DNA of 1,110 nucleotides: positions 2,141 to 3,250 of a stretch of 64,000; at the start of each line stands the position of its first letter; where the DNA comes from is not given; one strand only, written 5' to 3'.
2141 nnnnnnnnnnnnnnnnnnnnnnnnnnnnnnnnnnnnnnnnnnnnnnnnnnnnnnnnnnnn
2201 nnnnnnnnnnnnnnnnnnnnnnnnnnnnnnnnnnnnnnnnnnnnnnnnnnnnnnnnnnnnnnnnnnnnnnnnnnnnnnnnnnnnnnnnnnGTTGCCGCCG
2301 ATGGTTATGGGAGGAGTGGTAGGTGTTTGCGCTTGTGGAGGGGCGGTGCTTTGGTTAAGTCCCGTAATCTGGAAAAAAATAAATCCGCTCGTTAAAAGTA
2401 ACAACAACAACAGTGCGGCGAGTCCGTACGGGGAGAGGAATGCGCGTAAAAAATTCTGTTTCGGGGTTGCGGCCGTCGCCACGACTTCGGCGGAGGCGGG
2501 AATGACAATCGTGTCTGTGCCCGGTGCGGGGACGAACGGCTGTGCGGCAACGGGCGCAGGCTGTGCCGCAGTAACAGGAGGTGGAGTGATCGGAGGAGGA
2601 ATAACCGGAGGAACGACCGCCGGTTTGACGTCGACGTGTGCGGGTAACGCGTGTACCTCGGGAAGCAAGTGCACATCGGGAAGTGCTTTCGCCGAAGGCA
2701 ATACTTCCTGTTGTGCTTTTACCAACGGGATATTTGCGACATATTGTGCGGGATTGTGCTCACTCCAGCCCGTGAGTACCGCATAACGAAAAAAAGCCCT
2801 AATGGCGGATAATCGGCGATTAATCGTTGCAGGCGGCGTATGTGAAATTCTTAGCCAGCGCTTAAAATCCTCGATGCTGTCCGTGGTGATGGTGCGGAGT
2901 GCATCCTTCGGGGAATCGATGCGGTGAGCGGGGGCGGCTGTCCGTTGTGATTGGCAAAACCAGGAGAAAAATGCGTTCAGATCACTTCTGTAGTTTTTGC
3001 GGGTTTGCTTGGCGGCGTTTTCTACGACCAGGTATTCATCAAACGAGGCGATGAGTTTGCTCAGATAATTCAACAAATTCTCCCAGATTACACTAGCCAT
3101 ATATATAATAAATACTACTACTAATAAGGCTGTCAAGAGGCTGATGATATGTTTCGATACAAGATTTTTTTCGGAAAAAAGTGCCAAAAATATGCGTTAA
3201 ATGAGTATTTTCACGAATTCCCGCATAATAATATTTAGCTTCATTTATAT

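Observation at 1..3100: Collagen-like (G-X-T)n giant fused to a cytoplasmic XerC/D-type integrase SAM-like domain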

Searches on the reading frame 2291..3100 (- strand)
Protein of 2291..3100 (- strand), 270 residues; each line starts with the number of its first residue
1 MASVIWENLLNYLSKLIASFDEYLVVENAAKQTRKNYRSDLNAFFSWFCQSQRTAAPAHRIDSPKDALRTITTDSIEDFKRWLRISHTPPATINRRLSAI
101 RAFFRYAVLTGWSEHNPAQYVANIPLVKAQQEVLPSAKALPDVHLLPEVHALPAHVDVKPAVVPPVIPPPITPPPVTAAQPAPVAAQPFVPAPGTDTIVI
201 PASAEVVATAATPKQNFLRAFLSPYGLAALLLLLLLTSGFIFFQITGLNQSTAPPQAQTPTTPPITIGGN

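Call 10: find_homologous_proteins(query=window:2291-3100:-, max_evalue=0.001)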
Query window:2291-3100:- (270 aa): 9 proteins with E <= 0.001 among 3158 candidates.
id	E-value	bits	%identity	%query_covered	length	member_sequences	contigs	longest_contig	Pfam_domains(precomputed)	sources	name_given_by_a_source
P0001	1.8e-91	324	58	99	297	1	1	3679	PF13495.13,PF02899.24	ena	-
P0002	3.5e-75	271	55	99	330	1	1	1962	PF01391.24,PF13495.13,PF02899.24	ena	-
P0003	2.6e-74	268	55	99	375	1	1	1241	PF01391.24,PF02899.24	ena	-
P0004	2.5e-67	245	69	59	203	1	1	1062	PF13495.13,PF13102.13,PF02899.24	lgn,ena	-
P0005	6.6e-58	214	67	57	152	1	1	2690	PF13495.13,PF02899.24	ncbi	ncbi:MAG: site-specific integrase, partial [Bacteroidota bacterium]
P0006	9.9e-57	210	57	69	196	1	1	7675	PF02899.24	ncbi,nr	ncbi:MAG TPA: site-specific integrase, partial [Patescibacteria group bacterium]|nr:site-specific in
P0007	7.3e-44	168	51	55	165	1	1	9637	PF13495.13,PF02899.24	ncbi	ncbi:MAG: site-specific integrase, partial [Patescibacteria group bacterium]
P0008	3.6e-22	97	40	47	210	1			PF13495.13,PF02899.24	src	-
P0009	1.3e-16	79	38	46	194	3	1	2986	PF13495.13,PF02899.24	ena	-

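Call 14: find_related_loci(query=A1, collection=genome_contigs, flank=10000)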
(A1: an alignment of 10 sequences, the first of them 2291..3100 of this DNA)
Query A1 (270 aa) in genome_contigs; peptide patterns used: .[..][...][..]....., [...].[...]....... (x = any residue, [..] = any of these).
48 stretches matched a pattern; 17 encode a relative of the query (tblastn E <= 1e-3); 17 distinct loci.
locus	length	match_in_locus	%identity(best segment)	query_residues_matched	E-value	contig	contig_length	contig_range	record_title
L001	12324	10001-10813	65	1-270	3e-101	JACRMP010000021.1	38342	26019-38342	MAG: Candidatus Gottesmanbacteria bacterium isolate NC_groundwater_1910_Pr3_S2p5_48_11 SR2-18-S2p5_coassembly_scaffold_2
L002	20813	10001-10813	61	1-270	3e-91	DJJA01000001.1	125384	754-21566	MAG TPA_asm: Candidatus Gottesmanbacteria bacterium UBA6580 UBA6580_contig_190, whole genome shotgun sequence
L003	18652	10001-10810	62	1-270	6e-97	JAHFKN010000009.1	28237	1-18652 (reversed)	MAG: Candidatus Gottesmanbacteria bacterium isolate nzgw410 NODE_1517_length_28238_cov_18.175659, whole genome shotgun s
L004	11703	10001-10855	54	1-268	1e-73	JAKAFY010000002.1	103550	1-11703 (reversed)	MAG: bacterium isolate WY2.bin139 NODE_260_length_103550_cov_1.921478, whole genome shotgun sequence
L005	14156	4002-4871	51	1-269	7e-72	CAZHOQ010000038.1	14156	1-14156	MAG TPA_asm: uncultured Gammaproteobacteria bacterium isolate SRP093185_co1_203 genome assembly, contig: NODE_2959_lengt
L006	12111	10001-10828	51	1-270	7e-65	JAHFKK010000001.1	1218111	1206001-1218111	MAG: Candidatus Gottesmanbacteria bacterium isolate nzgw408 NODE_1_length_1218112_cov_6.992134, whole genome shotgun seq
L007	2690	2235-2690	67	1-153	2e-63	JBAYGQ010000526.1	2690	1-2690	MAG: Bacteroidota bacterium isolate SO_2016_GW1_129 scaffold77483_OW334_2016, whole genome shotgun sequence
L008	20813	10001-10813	60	1-270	2e-91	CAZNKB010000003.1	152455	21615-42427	MAG TPA_asm: uncultured Gammaproteobacteria bacterium isolate SRP173033_co3_60 genome assembly, contig: NODE_42_length_1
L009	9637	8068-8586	53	1-158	1e-56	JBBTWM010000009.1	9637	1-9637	MAG: Patescibacteria group bacterium isolate H41-bin127_1 H41_bin127_1_000000000009, whole genome shotgun sequence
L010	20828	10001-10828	43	1-270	9e-51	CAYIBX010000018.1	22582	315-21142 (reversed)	MAG TPA_asm: uncultured Gammaproteobacteria bacterium isolate ERP119705_co18_370 genome assembly, contig: NODE_2669_leng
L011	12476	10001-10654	40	1-203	5e-37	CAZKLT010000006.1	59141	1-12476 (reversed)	MAG TPA_asm: uncultured Gammaproteobacteria bacterium isolate SRP237561_co1_402 genome assembly, contig: NODE_687_length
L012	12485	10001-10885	42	1-157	7e-26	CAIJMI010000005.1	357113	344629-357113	Candidatus Gottesmanbacteria bacterium isolate LaPlata-b_bin-0620 genome assembly, contig: bin-0620:5/5, whole genome sh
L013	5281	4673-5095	34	2-139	6e-18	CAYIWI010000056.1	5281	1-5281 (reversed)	MAG TPA_asm: uncultured Gammaproteobacteria bacterium isolate ERP119705_co3_560 genome assembly, contig: NODE_21126_leng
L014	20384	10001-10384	34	12-136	9e-17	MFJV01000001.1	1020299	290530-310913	MAG: Candidatus Gottesmanbacteria bacterium RIFCSPLOWO2_01_FULL_43_11b rifcsplowo2_01_scaffold_30, whole genome shotgun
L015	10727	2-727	30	40-245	2e-12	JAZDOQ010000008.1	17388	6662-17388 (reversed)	MAG: Candidatus Gottesmanbacteria bacterium isolate MEGAHIT-group-0.784 k141_7643623, whole genome shotgun sequence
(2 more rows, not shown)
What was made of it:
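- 17 loci in GTDB genomes, labelled Gottesmanbacteria or Woesebacteria where the label is informative (call 14).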

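Call 20: search_protein_families(library=pfam, proteins=[L010:10001-14710:+, L008:13800-19391:+, L002:14400-18305:+], max_evalue=0.01)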
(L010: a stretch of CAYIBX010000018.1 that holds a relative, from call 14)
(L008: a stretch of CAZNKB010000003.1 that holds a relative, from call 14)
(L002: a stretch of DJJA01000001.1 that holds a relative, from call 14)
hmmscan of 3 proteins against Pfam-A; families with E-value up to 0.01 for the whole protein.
L010:10001-14710:+ (1570 aa): 4 families
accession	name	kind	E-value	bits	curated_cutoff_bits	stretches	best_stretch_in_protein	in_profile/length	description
PF01391.23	Collagen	-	1.1e-57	192.1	27.2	2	693-751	1-59/60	Collagen triple helix repeat (20 copies)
PF02899.23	Phage_int_SAM_1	-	1.8e-11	44.6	22.3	1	18-108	2-81/83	Phage integrase, N-terminal SAM-like domain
PF13495.12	Phage_int_SAM_4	-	0.0018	19.1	27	1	16-104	1-76/85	Phage integrase, N-terminal SAM-like domain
PF13102.12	Phage_int_SAM_5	-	0.0038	18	22.3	1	29-116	17-92/98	Phage integrase SAM-like domain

L008:13800-19391:+ (1864 aa): 2 families
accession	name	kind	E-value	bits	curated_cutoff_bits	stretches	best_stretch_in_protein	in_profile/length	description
PF13385.13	Laminin_G_3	-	2.4e-17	63.9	27.6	1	465-601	13-138/151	Concanavalin A-like lectin/glucanases superfamily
PF02210.31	Laminin_G_2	-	1.2e-05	26.2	22.9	1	515-605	33-125/126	Laminin G domain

L002:14400-18305:+ (1302 aa): 0 families
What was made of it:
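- The intact L010 orthologue (1,570 aa) shows only PF02899 and Collagen (call 20).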

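Call 33: search_protein_representatives(protein=window:2291-3100:-)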
Query: 270 residues. Proteins with E-value up to 0.001 (for the whole library): 792; up to 1e-10: 154; up to 1e-30: 8. The best 150 are listed.
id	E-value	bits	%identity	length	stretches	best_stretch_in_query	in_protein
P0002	1.1e-75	270.9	59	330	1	5-270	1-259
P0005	2.1e-58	214.3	68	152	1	1-153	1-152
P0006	3.2e-57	210.4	61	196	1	1-188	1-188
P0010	2.1e-39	152.0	40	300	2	1-134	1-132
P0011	3.5e-38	148.0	38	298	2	4-127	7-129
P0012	2.0e-36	142.3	35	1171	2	15-264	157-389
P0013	1.2e-35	139.7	38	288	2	15-125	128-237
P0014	7.5e-35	137.1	36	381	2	17-210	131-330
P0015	1.7e-30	122.8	35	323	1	7-265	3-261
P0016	2.4e-30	122.3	34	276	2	7-130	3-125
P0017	2.3e-28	115.8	35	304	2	1-129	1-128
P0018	2.5e-28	115.7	38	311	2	14-128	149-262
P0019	5.6e-27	111.3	35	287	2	1-125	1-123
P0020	7.4e-27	110.9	36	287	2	19-125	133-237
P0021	5.4e-25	104.8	39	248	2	15-123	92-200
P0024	2.4e-23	99.4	40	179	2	8-130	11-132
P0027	8.7e-23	97.5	40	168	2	12-132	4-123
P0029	1.9e-22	96.4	38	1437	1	22-265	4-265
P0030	7.9e-22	94.4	42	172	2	4-124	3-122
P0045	1.6e-17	80.2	32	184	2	2-129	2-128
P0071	3.9e-14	69.2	41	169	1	13-130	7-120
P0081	1.0e-13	67.8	29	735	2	16-127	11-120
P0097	4.1e-13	65.8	33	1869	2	18-119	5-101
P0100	5.6e-13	65.4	31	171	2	16-133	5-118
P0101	6.0e-13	65.3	37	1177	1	14-154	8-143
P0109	1.3e-12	64.2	35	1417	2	18-121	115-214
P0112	1.9e-12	63.7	35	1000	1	9-125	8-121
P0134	1.7e-11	60.6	32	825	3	11-126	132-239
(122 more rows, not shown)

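Call 35: predict_structure(alignment_id=A1)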
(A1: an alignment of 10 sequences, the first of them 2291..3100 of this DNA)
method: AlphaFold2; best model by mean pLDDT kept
length: 270 residues; sequences in the alignment: 10
mean_pLDDT: 66.7   pTM: 0.48
mean pLDDT of the five models: 66.7, 66.4, 65.7, 64.8, 64.8
residues with pLDDT >= 90: 68; 70-90: 63; 50-70: 49; < 50: 90
segments of 3 or more residues with pLDDT < 50: 129-140, 154-166, 170-173, 176-215, 249-258, 260-262, 267-270
pLDDT, mean of each block of 10 residues (from residue 1): 68 90 94 94 91 63 84 92 93 93 92 82 69 45 54 44 44 45 37 36 33 50 75 79 57 45 51
secondary structure, 60 per line:
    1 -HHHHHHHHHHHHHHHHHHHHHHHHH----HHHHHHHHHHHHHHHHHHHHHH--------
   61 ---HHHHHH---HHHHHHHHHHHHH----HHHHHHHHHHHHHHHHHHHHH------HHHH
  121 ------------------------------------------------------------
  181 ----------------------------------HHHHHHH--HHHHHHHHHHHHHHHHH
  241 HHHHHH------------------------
elements in order: H2-26 H31-52 H64-69 H73-85 H90-110 H117-120 H215-221 H224-246
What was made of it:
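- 2726..3100 (-): Cytoplasmic N-terminal core-binding (CB, 'SAM-like') domain of tyrosine-recombinase type, residues 1-125. The Pfam match covers residues 17-108 (window 2777-3052). AF2 gives a helical bundle with pLDDT about 90 (call 35).
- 2450..2725 (-): Pro-rich, predicted-disordered cytoplasmic linker, residues 126-217. It carries the conserved short motifs (L/M)P-x-V-H (repeated) and (D/E)T-I-V-I-P. pLDDT is below 50 over 129-215 (call 35).
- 2366..2449 (-): Juxtamembrane K/R segment plus a single transmembrane helix (residues 226-245). It acts as a signal-anchor with N-in, C-out topology. AF2 predicts a helix at 224-246 (call 35).
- The flexible tether is long (call 35).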

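Call 39: fold_search(model_id=the predicted structure, library=pdb)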
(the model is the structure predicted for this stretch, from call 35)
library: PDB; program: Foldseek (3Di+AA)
matches with E <= 10: 112; with E <= 0.001: 0
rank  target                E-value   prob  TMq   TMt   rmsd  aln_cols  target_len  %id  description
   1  1p7d_A                1.8e-02  1.00  0.30  0.29   4.0       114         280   18  Crystal structure of the Lambda Integrase (residues 75-356) bound to DNA (released 2003-08-12)
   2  1z19_A                1.8e-02  1.00  0.30  0.29   4.4       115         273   20  Crystal structure of a lambda integrase(75-356) dimer bound to a COC' core site (released 2005-06-28)
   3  1z1b_B                2.2e-02  1.00  0.31  0.24   4.3       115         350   19  Crystal structure of a lambda integrase dimer bound to a COC' core site (released 2005-06-28)
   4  5j0n_G                2.5e-02  1.00  0.31  0.25   3.9       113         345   18  Lambda excision HJ intermediate (released 2017-02-08)
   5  5j0n_E                2.7e-02  1.00  0.31  0.30   3.8       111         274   19  Lambda excision HJ intermediate (released 2017-02-08)
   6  1a0p                  2.7e-02  1.00  0.27  0.27   8.2       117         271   20  SITE-SPECIFIC RECOMBINASE, XERD (released 1998-03-18)
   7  1z1g_B                3.9e-02  1.00  0.32  0.26   4.0       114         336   18  Crystal structure of a lambda integrase tetramer bound to a Holliday junction (released 2005-06-28)
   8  1z19_B                3.9e-02  1.00  0.31  0.29   4.3       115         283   19  Crystal structure of a lambda integrase(75-356) dimer bound to a COC' core site (released 2005-06-28)
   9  1z1b_A                4.8e-02  1.00  0.31  0.25   4.2       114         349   18  Crystal structure of a lambda integrase dimer bound to a COC' core site (released 2005-06-28)
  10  1z1g_A                5.1e-02  1.00  0.32  0.25   4.0       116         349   21  Crystal structure of a lambda integrase tetramer bound to a Holliday junction (released 2005-06-28)
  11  3nrw                  7.3e-02  1.00  0.34  0.83   2.7       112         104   17  Crystal Structure of the N-terminal domain of Phage integrase/site-specific recombinase (tnp) from Haloarcula marismortu (released 2010-08-25)
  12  5j0n_F                7.3e-02  1.00  0.32  0.24   3.9       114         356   21  Lambda excision HJ intermediate (released 2017-02-08)
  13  6en2_A                9.1e-02  0.98  0.26  0.23   7.0       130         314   18  Structure of the Tn1549 transposon Integrase (aa 82-397, R225K) in complex with a circular intermediate DNA (CI6b-DNA) (released 2018-04-04)
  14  2kd1_MODEL_1_A        1.1e-01  1.00  0.30  0.62   6.2       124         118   19  Solution NMR structure of the integrase-like domain from Bacillus cereus ordered locus BC_1272. Northeast Stru (released 2009-01-20)
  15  4a8e                  1.5e-01  1.00  0.28  0.28   4.0       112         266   18  The structure of a dimeric Xer recombinase from archaea (released 2012-12-05)
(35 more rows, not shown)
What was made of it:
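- On Tyrosine recombinase / phage integrase (Xer, Int): Foldseek hits lambda Int and XerD CB domains (call 39).
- Foldseek finds lambda Int, XerD and 3nrw at probability 1.0 (calls 35, 39).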

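Call 40: search_protein_families(library=pfam, proteins=[P0012, P0029, P0097, P0101, P0109, P0112, P0134, P0081], max_evalue=0.001)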
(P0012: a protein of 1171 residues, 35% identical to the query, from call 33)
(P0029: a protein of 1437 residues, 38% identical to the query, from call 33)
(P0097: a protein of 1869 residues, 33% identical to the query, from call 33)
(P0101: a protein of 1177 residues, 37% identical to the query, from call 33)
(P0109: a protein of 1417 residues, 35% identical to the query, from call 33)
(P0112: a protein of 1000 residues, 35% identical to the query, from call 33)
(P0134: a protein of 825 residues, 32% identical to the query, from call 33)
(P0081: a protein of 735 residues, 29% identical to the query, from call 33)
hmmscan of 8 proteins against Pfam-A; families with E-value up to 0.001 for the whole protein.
P0012 (1171 aa): 6 families
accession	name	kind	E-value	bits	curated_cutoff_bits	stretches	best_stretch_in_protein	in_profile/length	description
PF02899.23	Phage_int_SAM_1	-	3.1e-15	56.6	22.3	2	19-114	3-82/83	Phage integrase, N-terminal SAM-like domain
PF13884.11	Peptidase_S74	-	4e-14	53.1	22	1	660-714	1-57/58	Chaperone of endosialidase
PF01391.23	Collagen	-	3.7e-12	46.3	27.2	2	451-509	1-59/60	Collagen triple helix repeat (20 copies)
PF13102.12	Phage_int_SAM_5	-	2.3e-08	34.7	22.3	0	172-259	18-95/98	Phage integrase SAM-like domain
PF13495.12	Phage_int_SAM_4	-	2.8e-07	31.3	27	1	160-253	3-83/85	Phage integrase, N-terminal SAM-like domain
PF24624.1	Int_N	-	6.2e-06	27.3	27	0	209-265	42-99/100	Phage integrase, N-terminal domain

P0029 (1437 aa): 3 families
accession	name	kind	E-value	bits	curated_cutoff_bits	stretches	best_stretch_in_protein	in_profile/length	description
PF01391.23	Collagen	-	6.5e-66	218.4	27.2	4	283-341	1-59/60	Collagen triple helix repeat (20 copies)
PF02899.23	Phage_int_SAM_1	-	5.7e-09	36.6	22.3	1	2-91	4-82/83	Phage integrase, N-terminal SAM-like domain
PF24624.1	Int_N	-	0.00031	21.8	27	1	48-105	41-99/100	Phage integrase, N-terminal domain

P0097 (1869 aa): 3 families
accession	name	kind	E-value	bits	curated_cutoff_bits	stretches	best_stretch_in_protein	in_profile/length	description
PF02899.23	Phage_int_SAM_1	-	4.5e-16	59.3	22.3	2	6-93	3-82/83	Phage integrase, N-terminal SAM-like domain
PF13495.12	Phage_int_SAM_4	-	9.5e-08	32.8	27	1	119-203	1-78/85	Phage integrase, N-terminal SAM-like domain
PF13102.12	Phage_int_SAM_5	-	2.2e-07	31.6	22.3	1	125-214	11-93/98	Phage integrase SAM-like domain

P0101 (1177 aa): 2 families
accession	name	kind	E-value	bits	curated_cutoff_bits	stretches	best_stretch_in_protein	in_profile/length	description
PF02899.23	Phage_int_SAM_1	-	2.5e-06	28.1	22.3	1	14-101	4-83/83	Phage integrase, N-terminal SAM-like domain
PF13102.12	Phage_int_SAM_5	-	3.5e-06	27.7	22.3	1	60-110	45-97/98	Phage integrase SAM-like domain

P0109 (1417 aa): 4 families
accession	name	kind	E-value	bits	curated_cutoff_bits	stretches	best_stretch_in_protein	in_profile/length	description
PF02899.23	Phage_int_SAM_1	-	1.6e-21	76.8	22.3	2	6-88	2-82/83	Phage integrase, N-terminal SAM-like domain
PF13495.12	Phage_int_SAM_4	-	1.2e-11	45.2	27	1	8-88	5-81/85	Phage integrase, N-terminal SAM-like domain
PF07691.17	PA14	-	2.6e-09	37.5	24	1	595-723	4-140/147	PA14 domain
PF13102.12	Phage_int_SAM_5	-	6.3e-07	30.1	22.3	0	125-212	16-94/98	Phage integrase SAM-like domain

P0112 (1000 aa): 2 families
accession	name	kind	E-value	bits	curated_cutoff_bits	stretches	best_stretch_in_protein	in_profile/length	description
PF02899.23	Phage_int_SAM_1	-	9.6e-08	32.6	22.3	1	14-107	3-83/83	Phage integrase, N-terminal SAM-like domain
PF13102.12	Phage_int_SAM_5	-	3.2e-07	31.1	22.3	1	67-117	46-98/98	Phage integrase SAM-like domain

P0134 (825 aa): 4 families
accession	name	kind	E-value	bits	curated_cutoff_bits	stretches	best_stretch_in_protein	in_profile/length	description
PF02899.23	Phage_int_SAM_1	-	6.1e-13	49.3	22.3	2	138-220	1-79/83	Phage integrase, N-terminal SAM-like domain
PF14890.11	Intein_splicing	-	3.8e-08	33.7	35.8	1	763-823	11-74/155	Intein splicing domain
PF13102.12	Phage_int_SAM_5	-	0.00017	22.4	22.3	0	138-234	3-95/98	Phage integrase SAM-like domain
PF13495.12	Phage_int_SAM_4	-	0.00018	22.3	27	0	138-221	2-79/85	Phage integrase, N-terminal SAM-like domain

P0081 (735 aa): 3 families
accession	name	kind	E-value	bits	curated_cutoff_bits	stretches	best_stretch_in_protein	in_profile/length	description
PF02899.23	Phage_int_SAM_1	-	4.5e-19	69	22.3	2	131-209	3-82/83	Phage integrase, N-terminal SAM-like domain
PF13495.12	Phage_int_SAM_4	-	6e-10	39.8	27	1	133-207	6-79/85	Phage integrase, N-terminal SAM-like domain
PF13102.12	Phage_int_SAM_5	-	5e-05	24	22.3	0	137-218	14-94/98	Phage integrase SAM-like domain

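Call 44: find_encoding_contigs(protein=P0027, flank=10000, max_places=4)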
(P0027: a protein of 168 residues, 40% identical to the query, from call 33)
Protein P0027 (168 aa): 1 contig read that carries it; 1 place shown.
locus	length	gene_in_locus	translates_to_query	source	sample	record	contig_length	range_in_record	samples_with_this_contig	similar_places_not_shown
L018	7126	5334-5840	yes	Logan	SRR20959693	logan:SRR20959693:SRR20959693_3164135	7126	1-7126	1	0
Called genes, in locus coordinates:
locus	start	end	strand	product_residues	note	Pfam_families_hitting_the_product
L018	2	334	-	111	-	?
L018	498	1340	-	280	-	PF03772:Competence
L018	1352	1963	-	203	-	PF10531:SLBB, PF12836:HHH_3, PF00633:HHH (faint)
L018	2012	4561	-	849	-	PF00133:tRNA-synt_1, PF09334:tRNA-synt_1g, PF13603:tRNA-synt_1_2, PF00133:tRNA-synt_1, PF09334:tRNA-synt_1g, PF08264:Anticodon_1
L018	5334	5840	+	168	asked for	PF02899:Phage_int_SAM_1, PF13495:Phage_int_SAM_4 (faint)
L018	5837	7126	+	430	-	?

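Call 45: find_encoding_contigs(protein=P0030, flank=10000, max_places=4)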
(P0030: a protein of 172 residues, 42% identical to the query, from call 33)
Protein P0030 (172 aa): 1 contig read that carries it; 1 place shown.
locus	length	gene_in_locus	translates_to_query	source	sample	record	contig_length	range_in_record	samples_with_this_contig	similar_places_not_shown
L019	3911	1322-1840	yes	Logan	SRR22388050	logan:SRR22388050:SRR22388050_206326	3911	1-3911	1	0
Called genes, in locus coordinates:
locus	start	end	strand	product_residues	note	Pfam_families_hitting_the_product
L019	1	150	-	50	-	?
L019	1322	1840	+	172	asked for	PF02899:Phage_int_SAM_1 (weak), PF13102:Phage_int_SAM_5 (faint), PF13495:Phage_int_SAM_4 (faint)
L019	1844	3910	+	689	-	?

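Call 52: search_protein_families(library=phrogs, proteins=[L010:12350-14710:+, L003:12500-15772:+, P0012, window:2291-3100:-], max_evalue=0.001)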
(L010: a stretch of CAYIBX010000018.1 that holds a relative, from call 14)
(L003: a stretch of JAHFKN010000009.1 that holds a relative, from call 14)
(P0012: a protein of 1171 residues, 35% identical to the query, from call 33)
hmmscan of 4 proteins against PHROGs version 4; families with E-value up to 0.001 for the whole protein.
L010:12350-14710:+ (787 aa): 0 families

L003:12500-15772:+ (1091 aa): 0 families

P0012 (1171 aa): 32 families (the best 25 are shown)
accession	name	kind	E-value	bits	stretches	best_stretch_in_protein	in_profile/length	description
phrog_8745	-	tail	5.7e-26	91.2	2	406-539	1380-1541/1803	tail fiber protein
phrog_5073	-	tail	3.6e-24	86.7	1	411-569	260-403/519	tail fiber protein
phrog_6320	-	tail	1.5e-21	77.9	1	408-558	103-223/745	tail fiber protein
phrog_819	-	tail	5.9e-18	65.4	1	409-516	505-612/1024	tail protein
phrog_5668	-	tail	6.1e-18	65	1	651-753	1457-1559/1567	tail fiber protein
phrog_366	-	tail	5.4e-16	60.1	2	453-563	323-412/474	tail fiber protein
phrog_18186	-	tail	2.7e-14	53.8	1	626-752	453-574/582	baseplate wedge subunit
phrog_8215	-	tail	1.1e-13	51.4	1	656-739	905-983/1000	baseplate wedge initiator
phrog_1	-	integration and excision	9e-13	49.3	2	26-131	179-262/611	integrase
phrog_29268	-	unknown function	4.7e-11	42.5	1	387-513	413-537/653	-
phrog_19966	-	tail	7.2e-11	42.4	1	642-742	615-714/724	long tail fiber protein distal subunit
phrog_5481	-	tail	1.5e-09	37.9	1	605-749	865-1016/1043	tail fiber protein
phrog_7841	-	unknown function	1.9e-09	38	1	659-745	394-481/489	-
phrog_33119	-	tail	2.5e-09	37.3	1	653-755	541-637/643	long tail fiber protein distal subunit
phrog_28263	-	tail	7.1e-09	34.4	1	404-667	545-805/1400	tail fiber protein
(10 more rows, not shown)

window:2291-3100:- (270 aa): 1 family
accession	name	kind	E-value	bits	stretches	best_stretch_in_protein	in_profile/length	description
phrog_1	-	integration and excision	6.6e-11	43.2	1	23-128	176-262/611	integrase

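Call 54: find_homologous_proteins(query=L003:14573-15772:+, max_evalue=0.001)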
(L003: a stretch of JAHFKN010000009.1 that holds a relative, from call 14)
Query L003:14573-15772:+ (400 aa): 42 proteins with E <= 0.001 among 8000 candidates.
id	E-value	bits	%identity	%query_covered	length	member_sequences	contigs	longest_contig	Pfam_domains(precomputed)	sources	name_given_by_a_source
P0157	6.9e-115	403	78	64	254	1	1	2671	-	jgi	-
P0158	2.4e-91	325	63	64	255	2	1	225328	-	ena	-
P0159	6.0e-86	307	66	58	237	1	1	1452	-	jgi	jgi:hypothetical protein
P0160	6.8e-85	304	62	61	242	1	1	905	PF24146.3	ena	-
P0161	3.4e-69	252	52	73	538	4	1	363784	-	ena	-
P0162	4.5e-68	249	34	89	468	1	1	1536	-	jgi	-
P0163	2.2e-49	187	37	100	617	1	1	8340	-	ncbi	-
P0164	2.8e-48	183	45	64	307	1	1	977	-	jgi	jgi:hypothetical protein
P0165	1.5e-47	181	35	96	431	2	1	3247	PF24146.3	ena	-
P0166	2.8e-47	180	40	79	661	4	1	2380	PF24146.3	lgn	-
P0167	6.4e-43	166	45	65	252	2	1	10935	PF24146.3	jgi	jgi:hypothetical protein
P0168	1.2e-38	152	39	74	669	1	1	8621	PF13884.12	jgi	jgi:hypothetical protein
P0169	1.4e-38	152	57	41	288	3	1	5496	-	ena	-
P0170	1.5e-37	148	35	85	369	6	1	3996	-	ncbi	ncbi:hypothetical protein CO054_00845, partial [Candidatus Shapirobacteria bacterium CG_4_9_14_0_2_u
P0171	1.0e-29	122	34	98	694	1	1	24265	-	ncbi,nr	ncbi:MAG: hypothetical protein Q8L37_05620, partial [Candidatus Gottesmanbacteria bacterium]|nr:hypo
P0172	2.5e-22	98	27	60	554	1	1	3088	PF24146.3,PF02899.24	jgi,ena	-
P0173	1.4e-21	96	29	60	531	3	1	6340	PF24146.3,PF02899.24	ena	-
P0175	2.3e-18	85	32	88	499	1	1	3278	PF24146.3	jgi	-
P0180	3.0e-16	78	40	28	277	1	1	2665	PF24146.3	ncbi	ncbi:MAG: hypothetical protein WC503_07090, partial [Candidatus Shapirobacteria bacterium]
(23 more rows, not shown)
